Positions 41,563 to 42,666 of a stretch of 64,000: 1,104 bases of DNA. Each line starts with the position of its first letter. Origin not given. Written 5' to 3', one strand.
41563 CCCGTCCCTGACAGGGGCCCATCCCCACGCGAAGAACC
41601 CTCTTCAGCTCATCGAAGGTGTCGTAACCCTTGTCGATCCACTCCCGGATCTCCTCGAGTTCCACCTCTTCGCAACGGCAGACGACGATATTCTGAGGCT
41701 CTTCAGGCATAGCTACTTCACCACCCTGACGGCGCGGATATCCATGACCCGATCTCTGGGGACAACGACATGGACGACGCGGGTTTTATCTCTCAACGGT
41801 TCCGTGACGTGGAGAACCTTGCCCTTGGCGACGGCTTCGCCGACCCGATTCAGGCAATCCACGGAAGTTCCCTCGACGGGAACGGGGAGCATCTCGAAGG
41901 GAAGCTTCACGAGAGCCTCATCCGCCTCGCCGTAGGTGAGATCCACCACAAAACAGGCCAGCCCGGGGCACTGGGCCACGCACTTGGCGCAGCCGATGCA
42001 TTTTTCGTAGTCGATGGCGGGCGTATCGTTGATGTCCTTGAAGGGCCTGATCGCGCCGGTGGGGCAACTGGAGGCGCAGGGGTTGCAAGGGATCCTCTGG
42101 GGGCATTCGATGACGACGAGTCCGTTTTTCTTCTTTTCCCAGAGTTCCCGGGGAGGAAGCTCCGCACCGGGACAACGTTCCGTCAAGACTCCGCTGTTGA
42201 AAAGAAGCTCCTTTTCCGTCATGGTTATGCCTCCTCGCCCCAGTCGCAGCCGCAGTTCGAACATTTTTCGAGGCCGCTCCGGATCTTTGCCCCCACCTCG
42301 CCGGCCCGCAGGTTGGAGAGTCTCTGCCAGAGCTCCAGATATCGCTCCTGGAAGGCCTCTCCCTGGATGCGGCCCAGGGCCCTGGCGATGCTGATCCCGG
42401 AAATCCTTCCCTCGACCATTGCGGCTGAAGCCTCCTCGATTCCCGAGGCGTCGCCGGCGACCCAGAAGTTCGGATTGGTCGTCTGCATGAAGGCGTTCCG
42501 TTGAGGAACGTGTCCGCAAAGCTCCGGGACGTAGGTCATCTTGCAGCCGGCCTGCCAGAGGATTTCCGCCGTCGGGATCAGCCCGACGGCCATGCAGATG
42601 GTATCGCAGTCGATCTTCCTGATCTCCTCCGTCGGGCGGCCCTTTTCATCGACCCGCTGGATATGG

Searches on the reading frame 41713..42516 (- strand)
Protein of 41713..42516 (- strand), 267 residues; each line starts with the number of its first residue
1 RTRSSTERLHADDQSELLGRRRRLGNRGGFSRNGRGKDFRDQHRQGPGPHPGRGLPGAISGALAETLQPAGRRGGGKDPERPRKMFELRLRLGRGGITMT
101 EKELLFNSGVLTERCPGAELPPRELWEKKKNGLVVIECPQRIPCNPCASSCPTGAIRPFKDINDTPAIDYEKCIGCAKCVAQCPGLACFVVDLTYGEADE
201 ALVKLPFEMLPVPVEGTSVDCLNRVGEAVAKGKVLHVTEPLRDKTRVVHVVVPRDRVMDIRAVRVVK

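Call 23: search_protein_families(library=pfam, proteins=[window:41713-42516:-], max_evalue=0.001)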
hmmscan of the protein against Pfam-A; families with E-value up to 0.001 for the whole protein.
window:41713-42516:- (267 aa): 7 families
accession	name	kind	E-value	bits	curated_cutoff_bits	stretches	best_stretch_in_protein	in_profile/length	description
PF12838.12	Fer4_7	-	2.9e-08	34.5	27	1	142-184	3-49/52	4Fe-4S dicluster domain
PF13237.11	Fer4_10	-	2.3e-06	27.9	25.5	1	142-184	10-53/53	4Fe-4S dicluster domain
PF12837.12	Fer4_6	-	2.5e-06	27.6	25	1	166-184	2-20/24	4Fe-4S binding domain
PF00037.32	Fer4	-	3.7e-05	23.8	21.1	1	167-185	2-20/24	4Fe-4S binding domain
PF12797.12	Fer4_2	-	9.4e-05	22.6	24.5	1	166-184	3-21/22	4Fe-4S binding domain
PF13187.11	Fer4_9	-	0.00028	21.3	27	1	144-184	5-48/52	4Fe-4S dicluster domain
PF14697.11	Fer4_21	-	0.00032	21.2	35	1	140-188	7-56/59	4Fe-4S dicluster domain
